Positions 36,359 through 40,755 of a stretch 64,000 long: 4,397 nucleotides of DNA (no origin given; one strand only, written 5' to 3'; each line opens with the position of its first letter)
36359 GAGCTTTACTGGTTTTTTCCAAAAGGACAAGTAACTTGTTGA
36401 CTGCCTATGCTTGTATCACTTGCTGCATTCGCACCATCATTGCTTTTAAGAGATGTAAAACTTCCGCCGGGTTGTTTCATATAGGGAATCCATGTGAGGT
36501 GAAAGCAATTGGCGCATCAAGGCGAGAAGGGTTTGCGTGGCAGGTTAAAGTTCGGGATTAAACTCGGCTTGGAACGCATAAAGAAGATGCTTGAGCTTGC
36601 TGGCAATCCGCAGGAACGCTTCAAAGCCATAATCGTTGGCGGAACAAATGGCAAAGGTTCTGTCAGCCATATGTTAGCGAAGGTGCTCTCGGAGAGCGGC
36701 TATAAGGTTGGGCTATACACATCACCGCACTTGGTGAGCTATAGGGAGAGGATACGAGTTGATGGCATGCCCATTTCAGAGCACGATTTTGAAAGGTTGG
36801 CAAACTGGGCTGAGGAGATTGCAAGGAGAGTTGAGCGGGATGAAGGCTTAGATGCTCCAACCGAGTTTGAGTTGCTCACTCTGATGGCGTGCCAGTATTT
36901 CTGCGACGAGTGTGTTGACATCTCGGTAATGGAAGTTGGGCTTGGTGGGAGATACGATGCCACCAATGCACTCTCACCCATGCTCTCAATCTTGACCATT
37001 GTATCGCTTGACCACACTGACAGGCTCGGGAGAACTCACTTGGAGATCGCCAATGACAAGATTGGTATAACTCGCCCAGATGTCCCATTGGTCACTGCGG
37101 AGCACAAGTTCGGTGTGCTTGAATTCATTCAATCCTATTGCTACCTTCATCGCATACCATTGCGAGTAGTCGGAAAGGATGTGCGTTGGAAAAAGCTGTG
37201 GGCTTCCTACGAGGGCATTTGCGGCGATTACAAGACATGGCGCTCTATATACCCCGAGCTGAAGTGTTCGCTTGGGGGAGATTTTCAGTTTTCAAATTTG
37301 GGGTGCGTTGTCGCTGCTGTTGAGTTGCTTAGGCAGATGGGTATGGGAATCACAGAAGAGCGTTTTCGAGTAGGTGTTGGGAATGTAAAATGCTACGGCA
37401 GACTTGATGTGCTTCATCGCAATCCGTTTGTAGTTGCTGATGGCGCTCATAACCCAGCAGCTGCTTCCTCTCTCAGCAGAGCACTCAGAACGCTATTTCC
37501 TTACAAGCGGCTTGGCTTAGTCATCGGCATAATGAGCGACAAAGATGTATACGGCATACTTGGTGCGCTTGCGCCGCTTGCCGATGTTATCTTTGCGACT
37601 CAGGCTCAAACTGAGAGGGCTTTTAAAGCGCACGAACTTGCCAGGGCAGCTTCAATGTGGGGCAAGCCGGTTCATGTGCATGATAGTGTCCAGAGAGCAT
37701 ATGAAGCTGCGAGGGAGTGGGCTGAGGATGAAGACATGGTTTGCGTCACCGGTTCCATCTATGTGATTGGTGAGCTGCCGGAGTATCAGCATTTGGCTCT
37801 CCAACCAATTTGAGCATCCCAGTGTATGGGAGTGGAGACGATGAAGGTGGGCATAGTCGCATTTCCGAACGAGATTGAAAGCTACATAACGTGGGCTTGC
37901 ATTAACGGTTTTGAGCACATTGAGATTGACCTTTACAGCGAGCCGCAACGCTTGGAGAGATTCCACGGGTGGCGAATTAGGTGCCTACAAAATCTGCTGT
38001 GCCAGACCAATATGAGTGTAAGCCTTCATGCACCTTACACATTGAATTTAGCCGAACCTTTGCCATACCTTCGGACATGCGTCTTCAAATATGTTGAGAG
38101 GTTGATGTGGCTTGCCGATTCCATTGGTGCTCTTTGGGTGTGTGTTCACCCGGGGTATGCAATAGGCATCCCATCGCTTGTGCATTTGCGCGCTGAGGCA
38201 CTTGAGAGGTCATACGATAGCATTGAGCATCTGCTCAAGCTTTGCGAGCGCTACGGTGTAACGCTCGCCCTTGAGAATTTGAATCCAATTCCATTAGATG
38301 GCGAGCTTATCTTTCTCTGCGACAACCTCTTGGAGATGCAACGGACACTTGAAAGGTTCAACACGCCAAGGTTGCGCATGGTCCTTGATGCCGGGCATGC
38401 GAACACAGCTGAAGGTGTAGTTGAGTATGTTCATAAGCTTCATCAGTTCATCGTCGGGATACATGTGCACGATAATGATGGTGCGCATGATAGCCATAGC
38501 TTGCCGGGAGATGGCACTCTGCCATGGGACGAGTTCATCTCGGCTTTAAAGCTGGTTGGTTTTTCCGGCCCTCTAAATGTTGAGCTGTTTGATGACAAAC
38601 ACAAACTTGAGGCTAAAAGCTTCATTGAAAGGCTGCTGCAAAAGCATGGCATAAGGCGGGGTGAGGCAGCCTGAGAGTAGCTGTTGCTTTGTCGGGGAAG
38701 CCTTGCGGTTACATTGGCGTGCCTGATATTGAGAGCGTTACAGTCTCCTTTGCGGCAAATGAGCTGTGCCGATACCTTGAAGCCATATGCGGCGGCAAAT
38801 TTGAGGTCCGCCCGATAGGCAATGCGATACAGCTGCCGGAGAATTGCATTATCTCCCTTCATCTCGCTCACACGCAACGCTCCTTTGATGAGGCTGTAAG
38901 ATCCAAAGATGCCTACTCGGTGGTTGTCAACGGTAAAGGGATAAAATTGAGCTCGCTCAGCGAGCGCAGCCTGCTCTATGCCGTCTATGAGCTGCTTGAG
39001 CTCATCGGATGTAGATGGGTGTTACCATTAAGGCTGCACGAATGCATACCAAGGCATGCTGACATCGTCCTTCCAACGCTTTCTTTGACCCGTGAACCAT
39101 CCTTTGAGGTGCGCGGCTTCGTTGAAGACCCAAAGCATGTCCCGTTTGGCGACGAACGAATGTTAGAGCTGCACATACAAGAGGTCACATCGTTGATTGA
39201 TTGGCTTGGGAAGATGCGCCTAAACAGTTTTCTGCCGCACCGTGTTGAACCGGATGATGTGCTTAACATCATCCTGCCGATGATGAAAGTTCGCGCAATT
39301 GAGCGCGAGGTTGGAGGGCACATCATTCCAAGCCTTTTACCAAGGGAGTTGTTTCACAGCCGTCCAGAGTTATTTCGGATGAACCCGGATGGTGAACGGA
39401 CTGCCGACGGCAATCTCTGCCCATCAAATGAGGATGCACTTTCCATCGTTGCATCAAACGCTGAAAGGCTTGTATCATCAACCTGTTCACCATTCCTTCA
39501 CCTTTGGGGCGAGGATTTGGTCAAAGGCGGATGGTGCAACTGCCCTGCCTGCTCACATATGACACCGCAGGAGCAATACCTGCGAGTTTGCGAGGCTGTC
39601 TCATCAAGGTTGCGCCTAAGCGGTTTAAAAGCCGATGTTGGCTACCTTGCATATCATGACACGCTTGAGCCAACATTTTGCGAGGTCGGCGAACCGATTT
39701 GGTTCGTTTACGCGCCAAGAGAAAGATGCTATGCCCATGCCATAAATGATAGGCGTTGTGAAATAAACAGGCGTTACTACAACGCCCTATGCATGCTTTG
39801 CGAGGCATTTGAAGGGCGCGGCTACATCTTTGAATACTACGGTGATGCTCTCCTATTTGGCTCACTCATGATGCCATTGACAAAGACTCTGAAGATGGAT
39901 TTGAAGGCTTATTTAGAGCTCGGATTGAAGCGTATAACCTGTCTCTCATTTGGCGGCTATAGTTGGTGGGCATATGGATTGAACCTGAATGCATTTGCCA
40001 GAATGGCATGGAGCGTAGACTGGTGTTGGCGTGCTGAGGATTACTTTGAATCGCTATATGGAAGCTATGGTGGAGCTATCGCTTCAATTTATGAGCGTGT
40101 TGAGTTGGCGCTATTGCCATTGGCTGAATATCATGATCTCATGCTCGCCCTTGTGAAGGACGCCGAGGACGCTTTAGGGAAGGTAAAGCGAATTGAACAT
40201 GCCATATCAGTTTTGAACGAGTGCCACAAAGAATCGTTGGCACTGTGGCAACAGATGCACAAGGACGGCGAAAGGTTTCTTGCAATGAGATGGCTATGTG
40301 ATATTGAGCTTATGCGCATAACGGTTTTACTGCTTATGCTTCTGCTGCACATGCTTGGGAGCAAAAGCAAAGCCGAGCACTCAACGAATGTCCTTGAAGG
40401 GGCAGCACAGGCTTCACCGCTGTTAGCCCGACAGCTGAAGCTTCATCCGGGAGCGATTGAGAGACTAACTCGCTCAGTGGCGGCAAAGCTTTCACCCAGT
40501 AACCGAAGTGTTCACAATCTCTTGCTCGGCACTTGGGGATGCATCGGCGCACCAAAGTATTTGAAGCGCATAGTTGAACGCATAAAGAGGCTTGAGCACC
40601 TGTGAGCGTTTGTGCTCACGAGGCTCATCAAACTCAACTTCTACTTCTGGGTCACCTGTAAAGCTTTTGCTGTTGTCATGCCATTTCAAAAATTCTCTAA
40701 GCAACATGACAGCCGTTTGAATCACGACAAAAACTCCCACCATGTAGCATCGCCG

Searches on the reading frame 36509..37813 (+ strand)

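Call 45: search_protein_families(library=pfam, proteins=[window:36509-37813:+], max_evalue=0.00001)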
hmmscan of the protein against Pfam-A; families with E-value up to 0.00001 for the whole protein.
window:36509-37813:+ (434 aa): 2 families
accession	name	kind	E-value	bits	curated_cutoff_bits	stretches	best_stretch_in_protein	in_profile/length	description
PF02875.26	Mur_ligase_C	-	1.7e-21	77.8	28.4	1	297-416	1-126/127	Mur ligase, glutamate ligase domain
PF08245.18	Mur_ligase_M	-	9.3e-07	29.4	24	0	43-269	1-198/200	Mur ligase middle domain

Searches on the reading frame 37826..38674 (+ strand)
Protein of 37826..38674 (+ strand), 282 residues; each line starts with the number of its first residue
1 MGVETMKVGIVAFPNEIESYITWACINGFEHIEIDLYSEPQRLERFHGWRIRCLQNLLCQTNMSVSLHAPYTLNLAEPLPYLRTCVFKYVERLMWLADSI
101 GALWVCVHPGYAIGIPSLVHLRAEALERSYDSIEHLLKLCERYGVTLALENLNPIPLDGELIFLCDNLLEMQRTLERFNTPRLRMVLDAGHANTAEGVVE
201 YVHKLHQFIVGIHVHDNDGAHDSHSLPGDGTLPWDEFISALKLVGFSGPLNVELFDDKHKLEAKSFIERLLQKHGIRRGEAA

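Call 45: search_protein_families(library=pfam, proteins=[window:37826-38674:+], max_evalue=0.00001)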
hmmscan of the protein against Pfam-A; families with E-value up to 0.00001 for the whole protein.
window:37826-38674:+ (282 aa): 1 family
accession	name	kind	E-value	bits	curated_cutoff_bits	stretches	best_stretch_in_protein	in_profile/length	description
PF01261.30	AP_endonuc_2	-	2.8e-34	119.4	31.1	1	28-260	8-234/249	Xylose isomerase-like TIM barrel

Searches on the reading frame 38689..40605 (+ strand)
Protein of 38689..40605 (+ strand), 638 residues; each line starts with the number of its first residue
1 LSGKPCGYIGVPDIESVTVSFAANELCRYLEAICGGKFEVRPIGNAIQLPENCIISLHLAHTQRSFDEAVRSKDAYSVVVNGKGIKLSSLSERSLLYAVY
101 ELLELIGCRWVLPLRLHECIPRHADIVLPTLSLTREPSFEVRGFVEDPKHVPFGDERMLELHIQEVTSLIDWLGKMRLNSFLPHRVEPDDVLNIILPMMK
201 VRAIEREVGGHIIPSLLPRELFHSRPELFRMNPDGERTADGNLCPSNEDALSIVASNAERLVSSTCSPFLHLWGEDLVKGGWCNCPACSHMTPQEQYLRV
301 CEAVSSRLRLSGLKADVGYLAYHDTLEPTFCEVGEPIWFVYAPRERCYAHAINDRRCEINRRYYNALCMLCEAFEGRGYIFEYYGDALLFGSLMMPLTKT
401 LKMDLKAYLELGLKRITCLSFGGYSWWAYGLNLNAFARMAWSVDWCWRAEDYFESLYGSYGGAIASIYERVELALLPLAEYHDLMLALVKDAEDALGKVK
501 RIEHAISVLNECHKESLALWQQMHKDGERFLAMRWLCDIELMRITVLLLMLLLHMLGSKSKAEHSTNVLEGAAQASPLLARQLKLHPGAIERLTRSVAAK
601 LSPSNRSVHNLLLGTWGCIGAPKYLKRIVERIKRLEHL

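Call 45: search_protein_families(library=pfam, proteins=[window:38689-40605:+], max_evalue=0.00001)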
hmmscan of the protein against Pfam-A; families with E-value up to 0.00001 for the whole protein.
window:38689-40605:+ (638 aa): 1 family
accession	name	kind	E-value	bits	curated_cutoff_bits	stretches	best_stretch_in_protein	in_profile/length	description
PF16126.11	DUF4838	-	7.4e-11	42.2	26.6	1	119-463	8-319/325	Domain of unknown function (DUF4838)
